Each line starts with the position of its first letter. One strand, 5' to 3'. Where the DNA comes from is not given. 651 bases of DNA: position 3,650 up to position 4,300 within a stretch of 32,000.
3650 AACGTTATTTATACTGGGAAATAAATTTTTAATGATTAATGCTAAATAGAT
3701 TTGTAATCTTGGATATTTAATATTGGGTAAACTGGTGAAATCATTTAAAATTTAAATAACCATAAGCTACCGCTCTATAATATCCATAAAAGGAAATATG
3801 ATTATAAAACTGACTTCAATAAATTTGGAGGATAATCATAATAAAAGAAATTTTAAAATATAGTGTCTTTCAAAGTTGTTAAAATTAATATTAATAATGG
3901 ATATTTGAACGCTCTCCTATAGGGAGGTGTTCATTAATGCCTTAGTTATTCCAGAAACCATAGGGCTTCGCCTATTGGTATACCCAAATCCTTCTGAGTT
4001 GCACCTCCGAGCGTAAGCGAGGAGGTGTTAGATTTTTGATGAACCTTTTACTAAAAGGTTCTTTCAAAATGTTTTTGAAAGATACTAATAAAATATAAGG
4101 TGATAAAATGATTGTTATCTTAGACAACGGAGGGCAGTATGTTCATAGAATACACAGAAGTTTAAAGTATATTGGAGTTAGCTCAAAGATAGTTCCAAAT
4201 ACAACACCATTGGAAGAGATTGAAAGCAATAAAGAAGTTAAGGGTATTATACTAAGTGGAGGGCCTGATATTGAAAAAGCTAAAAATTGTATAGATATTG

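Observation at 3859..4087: Family E: modular MITE-like elements with GC-rich, arm-covarying hairpins, including a 229-bp nested composite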

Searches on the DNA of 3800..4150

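Call 9: search_rna_families(source=window, start=3800, end=4150, threshold=evalue, max_evalue=10, show_alignments=4)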
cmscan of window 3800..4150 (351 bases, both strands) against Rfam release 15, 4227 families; matches with E-value up to 10: 9.
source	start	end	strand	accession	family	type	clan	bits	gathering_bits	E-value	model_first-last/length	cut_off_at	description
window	4031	4068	+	RF04346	Plastid-ccsA-ndhD-1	Cis-reg;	CL00154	21.7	48.5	0.046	1-57/57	no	Plastid-ccsA-ndhD-1 3UTR RNA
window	3863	3939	+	RF04319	BTncRNA_FopS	Gene; sRNA;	-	21.5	56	0.44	1-71/71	no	Bacteroidetes FopS (family of paralogous sRNAs)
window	4030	4093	+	RF00529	snoMe28S-Am2589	Gene; snRNA; snoRNA; CD-box;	-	19.7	37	1.5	1-109/109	no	Small nucleolar RNA Me28S-Am2589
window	4041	4068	-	RF04347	Plastid-ccsA-ndhD-2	Cis-reg;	-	18.3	51.5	0.51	1-53/53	no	Plastid-ccsA-ndhD-2 3UTR RNA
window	3863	3981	+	RF04182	GibS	Gene; sRNA;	-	18.1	115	3.2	1-142/142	no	GibS sRNA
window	4025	4088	-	RF02107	DLEU2_3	Gene; lncRNA;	-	15.3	60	8.8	1-76/76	no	Deleted in lymphocytic leukemia 2 conserved region 3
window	4003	4026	+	RF02987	GA-cis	Gene; sRNA;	-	15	34.7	1.5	55-78/88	no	GA-cis RNA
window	4103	4150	+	RF01673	PhrS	Gene; sRNA;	-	13.5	37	0.31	1-46/212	3'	PhrS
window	3883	3934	+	RF02799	CssrB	Gene; sRNA;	-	10.7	76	9.6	1-180/180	no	Chromosome-encoded Shigella sRNA B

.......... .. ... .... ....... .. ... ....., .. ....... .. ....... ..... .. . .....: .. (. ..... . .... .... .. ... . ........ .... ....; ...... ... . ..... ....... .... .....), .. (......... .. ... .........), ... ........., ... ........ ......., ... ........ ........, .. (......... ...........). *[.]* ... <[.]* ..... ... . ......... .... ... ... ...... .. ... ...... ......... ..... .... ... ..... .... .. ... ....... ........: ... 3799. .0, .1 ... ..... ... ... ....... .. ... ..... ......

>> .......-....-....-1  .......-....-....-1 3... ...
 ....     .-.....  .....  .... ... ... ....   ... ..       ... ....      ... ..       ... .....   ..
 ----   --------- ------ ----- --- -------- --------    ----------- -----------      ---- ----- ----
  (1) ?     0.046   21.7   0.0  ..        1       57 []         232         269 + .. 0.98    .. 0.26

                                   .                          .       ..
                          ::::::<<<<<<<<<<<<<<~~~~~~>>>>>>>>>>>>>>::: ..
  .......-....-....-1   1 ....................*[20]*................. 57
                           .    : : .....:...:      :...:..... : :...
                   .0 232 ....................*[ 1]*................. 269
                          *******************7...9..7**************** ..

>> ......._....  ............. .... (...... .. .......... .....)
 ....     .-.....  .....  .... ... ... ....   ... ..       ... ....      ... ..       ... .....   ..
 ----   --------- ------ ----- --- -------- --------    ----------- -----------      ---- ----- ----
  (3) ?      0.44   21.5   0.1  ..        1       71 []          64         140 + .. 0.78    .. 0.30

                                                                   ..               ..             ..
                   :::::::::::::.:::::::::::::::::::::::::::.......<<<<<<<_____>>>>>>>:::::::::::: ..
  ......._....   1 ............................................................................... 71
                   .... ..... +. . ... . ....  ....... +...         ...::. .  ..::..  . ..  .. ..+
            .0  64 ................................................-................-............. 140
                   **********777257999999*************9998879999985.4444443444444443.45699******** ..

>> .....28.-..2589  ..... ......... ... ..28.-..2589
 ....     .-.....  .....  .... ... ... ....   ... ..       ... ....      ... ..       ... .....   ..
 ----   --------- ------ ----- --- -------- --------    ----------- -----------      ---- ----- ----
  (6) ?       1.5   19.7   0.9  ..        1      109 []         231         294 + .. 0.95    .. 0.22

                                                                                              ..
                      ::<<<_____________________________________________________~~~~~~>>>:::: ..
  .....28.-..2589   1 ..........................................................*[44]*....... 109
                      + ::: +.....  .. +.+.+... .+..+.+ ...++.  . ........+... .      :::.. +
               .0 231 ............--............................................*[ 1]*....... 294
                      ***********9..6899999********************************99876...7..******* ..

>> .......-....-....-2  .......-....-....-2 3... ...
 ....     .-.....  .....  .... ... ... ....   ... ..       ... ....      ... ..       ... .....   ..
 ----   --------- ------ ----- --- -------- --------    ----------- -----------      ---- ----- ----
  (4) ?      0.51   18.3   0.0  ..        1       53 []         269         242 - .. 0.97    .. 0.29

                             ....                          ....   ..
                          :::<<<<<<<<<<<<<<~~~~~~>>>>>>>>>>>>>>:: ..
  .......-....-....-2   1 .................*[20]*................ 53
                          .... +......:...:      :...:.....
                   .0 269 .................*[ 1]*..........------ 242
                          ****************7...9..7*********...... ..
